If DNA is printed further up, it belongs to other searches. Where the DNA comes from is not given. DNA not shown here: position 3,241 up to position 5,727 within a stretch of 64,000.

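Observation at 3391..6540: C39-peptidase ABC exporter with no visible cognate double-glycine peptide or HlyD partner, followed by a TonB-C lipoprotein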

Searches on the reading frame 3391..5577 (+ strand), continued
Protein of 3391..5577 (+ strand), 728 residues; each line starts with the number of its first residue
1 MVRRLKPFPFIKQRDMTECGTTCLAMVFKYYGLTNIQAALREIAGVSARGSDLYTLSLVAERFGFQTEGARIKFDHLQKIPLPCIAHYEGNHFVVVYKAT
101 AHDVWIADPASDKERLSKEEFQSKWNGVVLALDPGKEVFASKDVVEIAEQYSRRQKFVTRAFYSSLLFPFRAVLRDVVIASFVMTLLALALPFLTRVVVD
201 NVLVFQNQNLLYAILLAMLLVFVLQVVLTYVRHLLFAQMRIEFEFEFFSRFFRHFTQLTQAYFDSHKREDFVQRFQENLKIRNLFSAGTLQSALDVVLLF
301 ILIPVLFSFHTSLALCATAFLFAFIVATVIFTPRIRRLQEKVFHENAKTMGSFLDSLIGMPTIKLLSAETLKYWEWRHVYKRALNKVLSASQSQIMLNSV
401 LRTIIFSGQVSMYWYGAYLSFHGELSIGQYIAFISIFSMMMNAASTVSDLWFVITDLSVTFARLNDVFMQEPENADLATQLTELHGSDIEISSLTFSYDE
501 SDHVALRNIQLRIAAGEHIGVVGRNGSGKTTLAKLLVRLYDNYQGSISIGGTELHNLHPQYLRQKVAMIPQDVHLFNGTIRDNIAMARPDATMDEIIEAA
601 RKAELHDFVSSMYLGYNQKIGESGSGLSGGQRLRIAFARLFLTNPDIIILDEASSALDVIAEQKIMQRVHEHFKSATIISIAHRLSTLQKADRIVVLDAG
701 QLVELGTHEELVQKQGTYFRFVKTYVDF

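Call 15: search_solved_structures(query=window:3391-5577:+, max_evalue=1e-20, show_alignments=2)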
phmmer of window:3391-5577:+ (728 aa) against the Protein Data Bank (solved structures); distinct sequences matched with E-value up to 1e-20: 287 (the best 60 are shown).
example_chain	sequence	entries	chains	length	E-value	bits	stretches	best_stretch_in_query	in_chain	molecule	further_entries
4ry2_A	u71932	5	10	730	6.1e-116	391.8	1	2-723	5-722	ABC-type bacteriocin transporter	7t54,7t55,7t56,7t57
8vp3_A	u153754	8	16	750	6.8e-116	391.7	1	2-723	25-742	ABC-type bacteriocin transporter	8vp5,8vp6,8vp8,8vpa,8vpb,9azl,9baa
4s0f_A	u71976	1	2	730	1.6e-115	390.4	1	2-723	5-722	ABC-type bacteriocin transporter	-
6v9z_A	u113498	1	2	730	1.5e-114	387.2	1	2-723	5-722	ABC-type bacteriocin transporter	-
8woi_A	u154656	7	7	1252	3e-113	382.9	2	411-723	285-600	ABC transporter B family member 19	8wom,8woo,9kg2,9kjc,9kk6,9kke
8vp9_A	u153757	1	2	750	4.7e-113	382.3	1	2-723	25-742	ABC-type bacteriocin transporter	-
8wp0_A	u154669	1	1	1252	2.1e-112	380.2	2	411-723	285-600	ABC transporter B family member 19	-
6qee_A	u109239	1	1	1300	4.6e-109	369.1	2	389-724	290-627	ABCB1HM-EQ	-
6fn1_A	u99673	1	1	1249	1.2e-108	367.7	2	388-724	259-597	Human-mouse chimeric ABCB1 (ABCBHM)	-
6fn4_A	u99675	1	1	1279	1.3e-108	367.6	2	388-724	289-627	Apo form of Human-mouse chimeric ABCB1 (ABCB1HM) in complex with Antigen binding fragment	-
7zka_A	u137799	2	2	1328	8.5e-108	364.9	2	389-724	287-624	ATP-dependent translocase ABCB1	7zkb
6q81_A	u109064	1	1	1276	9.6e-108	364.8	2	389-724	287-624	P-glycoprotein (ABCB1)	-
7zk8_A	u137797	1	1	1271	9.6e-108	364.8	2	389-724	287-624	ATP-dependent translocase ABCB1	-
4m2s_A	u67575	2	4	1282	9.7e-108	364.7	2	389-724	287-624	Multidrug resistance protein 1A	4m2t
5kpi_A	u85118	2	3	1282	9.7e-108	364.7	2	389-724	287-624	Multidrug resistance protein 1A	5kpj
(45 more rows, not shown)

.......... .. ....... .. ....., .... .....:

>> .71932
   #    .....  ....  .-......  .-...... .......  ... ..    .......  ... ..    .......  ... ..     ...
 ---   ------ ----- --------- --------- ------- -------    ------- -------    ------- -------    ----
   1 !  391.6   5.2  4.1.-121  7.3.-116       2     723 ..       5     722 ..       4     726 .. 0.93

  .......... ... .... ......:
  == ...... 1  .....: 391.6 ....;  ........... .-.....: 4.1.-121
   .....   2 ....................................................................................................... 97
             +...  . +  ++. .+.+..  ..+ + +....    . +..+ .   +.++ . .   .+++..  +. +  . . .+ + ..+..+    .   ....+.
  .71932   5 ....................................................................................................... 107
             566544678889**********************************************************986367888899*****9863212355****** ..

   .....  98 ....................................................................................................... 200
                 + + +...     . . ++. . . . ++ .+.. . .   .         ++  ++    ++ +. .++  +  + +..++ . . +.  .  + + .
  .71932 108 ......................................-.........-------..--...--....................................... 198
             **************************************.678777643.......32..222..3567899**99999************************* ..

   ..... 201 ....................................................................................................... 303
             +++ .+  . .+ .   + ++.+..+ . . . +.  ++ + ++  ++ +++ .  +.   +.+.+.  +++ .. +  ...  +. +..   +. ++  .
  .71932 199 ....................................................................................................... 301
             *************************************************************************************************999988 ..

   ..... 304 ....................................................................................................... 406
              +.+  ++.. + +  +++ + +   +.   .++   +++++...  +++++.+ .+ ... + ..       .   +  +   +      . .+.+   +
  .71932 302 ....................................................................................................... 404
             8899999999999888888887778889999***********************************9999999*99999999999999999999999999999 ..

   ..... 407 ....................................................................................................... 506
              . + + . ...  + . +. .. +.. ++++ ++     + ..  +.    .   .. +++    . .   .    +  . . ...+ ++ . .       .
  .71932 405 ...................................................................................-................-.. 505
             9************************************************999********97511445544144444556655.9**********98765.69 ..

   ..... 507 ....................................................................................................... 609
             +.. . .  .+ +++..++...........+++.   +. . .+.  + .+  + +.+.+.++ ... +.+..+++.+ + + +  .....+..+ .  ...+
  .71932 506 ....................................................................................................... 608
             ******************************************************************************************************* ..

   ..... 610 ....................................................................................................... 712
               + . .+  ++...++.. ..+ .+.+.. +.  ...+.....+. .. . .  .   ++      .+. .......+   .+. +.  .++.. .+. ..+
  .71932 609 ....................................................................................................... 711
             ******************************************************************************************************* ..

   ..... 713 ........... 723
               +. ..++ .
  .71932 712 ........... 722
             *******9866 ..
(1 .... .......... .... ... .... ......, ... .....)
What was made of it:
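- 3391..5577 (+): PCAT gene, 728 aa: C39 peptidase, six-helix exporter membrane domain and ABC ATPase. The database copy starts at Met16 (713 aa), which cuts off Gln13. Full-length alignment to PCAT1 4RY2, E 6e-116 (call 15).
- On Peptidase-containing ABC transporter (PCAT / AMS, bacteriocin-type exporter): The motifs are visible in the alignment (call 15).
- Closest known: PCAT1 of Clostridium thermocellum. Same: Same catalytic Gln/Cys/His/Asp and the same ATPase motifs (call 15).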

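Call 19: find_encoding_contigs(protein=P0025, flank=10000, max_places=1)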
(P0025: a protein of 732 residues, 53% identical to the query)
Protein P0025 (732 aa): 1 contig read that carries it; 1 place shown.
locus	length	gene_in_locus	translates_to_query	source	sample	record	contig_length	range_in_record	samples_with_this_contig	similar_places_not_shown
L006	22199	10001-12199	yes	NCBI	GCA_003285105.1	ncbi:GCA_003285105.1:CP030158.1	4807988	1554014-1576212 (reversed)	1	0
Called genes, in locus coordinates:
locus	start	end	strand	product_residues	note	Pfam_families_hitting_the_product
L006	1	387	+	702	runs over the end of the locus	-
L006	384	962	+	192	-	PF13302:Acetyltransf_3 (weak), PF13480:Acetyltransf_6 (faint), PF00583:Acetyltransf_1, PF13673:Acetyltransf_10 (weak), PF13508:Acetyltransf_7, PF08445:FR47 (weak)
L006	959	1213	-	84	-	-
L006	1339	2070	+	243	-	PF00535:Glycos_transf_2, PF13641:Glyco_tranf_2_3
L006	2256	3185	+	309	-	PF01063:Aminotran_4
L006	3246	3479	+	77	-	PF11146:DUF2905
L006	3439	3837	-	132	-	-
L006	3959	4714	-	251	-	PF02592:Vut_1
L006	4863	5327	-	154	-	PF01047:MarR (weak), PF12802:MarR_2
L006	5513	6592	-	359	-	PF00512:HisKA, PF02518:HATPase_c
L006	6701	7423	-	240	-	PF23198:PDE8A_N (weak), PF00072:Response_reg, PF00486:Trans_reg_C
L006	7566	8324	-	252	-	PF02585:PIG-L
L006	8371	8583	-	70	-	PF04324:Fer2_BFD (weak)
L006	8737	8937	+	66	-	-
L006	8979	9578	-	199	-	PF07638:Sigma70_ECF, PF08281:Sigma70_r4_2 (weak), PF04545:Sigma70_r4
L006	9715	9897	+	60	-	PF13248:Zn_ribbon_3 (weak), PF10571:UPF0547, PF13240:Zn_Ribbon_1 (weak)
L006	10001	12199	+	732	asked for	PF03412:Peptidase_C39, PF00664:ABC_membrane, PF00005:ABC_tran, PF02463:SMC_N (faint)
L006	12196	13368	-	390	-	PF01385:OrfB_IS605, PF07282:Cas12f1-like_TNB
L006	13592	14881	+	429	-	PF26002:Beta-barrel_AprE (faint)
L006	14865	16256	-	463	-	PF17767:NAPRTase_N, PF01729:QRPTase_C, PF17956:NAPRTase_C (weak)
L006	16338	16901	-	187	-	PF02622:DUF179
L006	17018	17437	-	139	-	-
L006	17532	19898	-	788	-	PF18962:Por_Secre_tail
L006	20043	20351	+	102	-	-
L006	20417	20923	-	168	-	PF04307:YdjM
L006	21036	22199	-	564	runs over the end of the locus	PF03023:MurJ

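Call 20: find_encoding_contigs(protein=P0024, flank=10000, max_places=1)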
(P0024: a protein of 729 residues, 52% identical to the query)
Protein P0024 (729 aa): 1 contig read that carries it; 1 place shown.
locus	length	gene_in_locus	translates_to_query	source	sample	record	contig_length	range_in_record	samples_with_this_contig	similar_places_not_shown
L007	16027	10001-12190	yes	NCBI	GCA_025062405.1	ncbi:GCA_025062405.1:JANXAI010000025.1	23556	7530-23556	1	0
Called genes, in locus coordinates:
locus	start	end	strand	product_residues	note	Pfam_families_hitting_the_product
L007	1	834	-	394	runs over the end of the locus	PF13579:Glyco_trans_4_4, PF00534:Glycos_transf_1, PF13692:Glyco_trans_1_4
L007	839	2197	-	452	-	PF02878:PGM_PMM_I, PF02879:PGM_PMM_II, PF02880:PGM_PMM_III, PF00408:PGM_PMM_IV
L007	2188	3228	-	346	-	PF00491:Arginase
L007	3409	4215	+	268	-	PF00303:Thymidylat_synt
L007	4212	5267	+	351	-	PF00294:PfkB, PF08543:Phos_pyr_kin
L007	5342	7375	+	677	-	PF21760:SecD_1st, PF22599:SecDF_P1_head, PF03176:MMPL, PF02355:SecD_SecF_C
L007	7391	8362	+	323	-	PF02355:SecD_SecF_C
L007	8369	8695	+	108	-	PF01740:STAS, PF13466:STAS_2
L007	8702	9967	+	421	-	PF00709:Adenylsucc_synt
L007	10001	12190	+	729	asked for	PF03412:Peptidase_C39, PF00664:ABC_membrane, PF00005:ABC_tran, PF02463:SMC_N (faint)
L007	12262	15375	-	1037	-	PF13884:Peptidase_S74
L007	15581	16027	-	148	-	?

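Call 21: search_protein_families(library=ncbifam, proteins=[window:3391-5577:+, L005:12235-13659:+, L006:13592-14881:+], max_evalue=0.001)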
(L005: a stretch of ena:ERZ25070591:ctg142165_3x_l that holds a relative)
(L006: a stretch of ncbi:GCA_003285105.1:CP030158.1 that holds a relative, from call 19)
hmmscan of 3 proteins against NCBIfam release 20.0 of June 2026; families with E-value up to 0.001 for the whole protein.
window:3391-5577:+ (728 aa): 190 families (the best 25 are shown)
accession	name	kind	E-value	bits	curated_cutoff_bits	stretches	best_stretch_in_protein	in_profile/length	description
TIGR03796.1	NHLM_micro_ABC1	equivalog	3.8e-148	494.8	853.3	1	9-722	3-709/710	NHLP family bacteriocin export ABC transporter peptidase/permease/ATPase subunit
TIGR01846.1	type_I_sec_HlyB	subfamily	1.1e-135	453.6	725.55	1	21-723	2-690/694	type I secretion system permease/ATPase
TIGR01193.1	bacteriocin_ABC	subfamily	7.8e-124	414.7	523.85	1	13-722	1-706/708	peptide cleavage/export ABC transporter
TIGR03375.1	type_I_sec_LssB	subfamily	2.2e-121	406.4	693.1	1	22-715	5-692/696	type I secretion system permease/ATPase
TIGR03797.1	NHLM_micro_ABC2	equivalog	9.8e-100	335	709.4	1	174-723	138-683/686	NHLP bacteriocin export ABC transporter permease/ATPase subunit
TIGR02204.1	MsbA_rel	hypoth_equivalog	6.4e-99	332.2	780.4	1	165-723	11-573/576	ABC transporter, permease/ATP-binding protein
TIGR02203.1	MsbA_lipidA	equivalog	3.5e-93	313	602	1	170-721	9-565/572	lipid A export permease/ATP-binding protein MsbA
NF052233.1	CphA_assoc_ABC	equivalog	9.9e-90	301.9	880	1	168-723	176-741/766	cyanophycin metabolism-associated ABC transporter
NF045998.1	cleave_ABC_plasm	equivalog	3.3e-89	299.9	500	1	12-691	1-667/673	Mbov_0121 family peptidase domain-containing ABC transporter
NF045513.1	HepA_fam_ABC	equivalog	1.1e-88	298.2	725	1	206-723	89-607/610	heterocyst formation ABC transporter subunit HepA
TIGR01842.1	type_I_sec_PrtD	subfamily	7.7e-88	295.4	510.15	1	170-714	4-543/544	type I secretion system permease/ATPase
NF010178.0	PRK13657.1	equivalog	1.1e-80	271.7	733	1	174-724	21-569/588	glucan ABC transporter ATP-binding protein/ permease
TIGR00958.1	3a01208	subfamily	8.5e-78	262.3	874.6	1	179-721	168-710/711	antigen peptide transporter 2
NF008381.0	PRK11176.1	equivalog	1.9e-77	261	867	1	166-723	19-577/582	lipid A ABC transporter ATP-binding protein/permease MsbA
NF008364.0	PRK11160.1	equivalog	2.1e-73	247.9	630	1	296-723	145-573/575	heme ABC transporter ATP-binding protein/permease CydC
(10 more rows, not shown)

L005:12235-13659:+ (474 aa): 4 families
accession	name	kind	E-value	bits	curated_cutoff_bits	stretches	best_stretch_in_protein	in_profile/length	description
TIGR01843.1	type_I_hlyD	subfamily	2.2e-19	69.8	208.65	1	142-467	62-413/422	HlyD family type I secretion periplasmic adaptor subunit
TIGR01730.1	RND_mfp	subfamily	1.5e-11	43.8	94.9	2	271-456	68-250/322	efflux RND transporter periplasmic adaptor subunit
TIGR02971.1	heterocyst_DevB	subfamily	1.1e-08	34.9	129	1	134-408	27-276/327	ABC exporter membrane fusion protein, DevB family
TIGR01000.1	bacteriocin_acc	subfamily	9.6e-07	28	258.85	1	210-462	212-450/457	bacteriocin secretion accessory protein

L006:13592-14881:+ (429 aa): 2 families
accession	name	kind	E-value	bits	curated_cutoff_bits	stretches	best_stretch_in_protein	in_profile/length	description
TIGR01843.1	type_I_hlyD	subfamily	3.8e-17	62.4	208.65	1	121-428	100-419/422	HlyD family type I secretion periplasmic adaptor subunit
TIGR01730.1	RND_mfp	subfamily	4.5e-06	25.8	94.9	0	168-221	66-119/322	efflux RND transporter periplasmic adaptor subunit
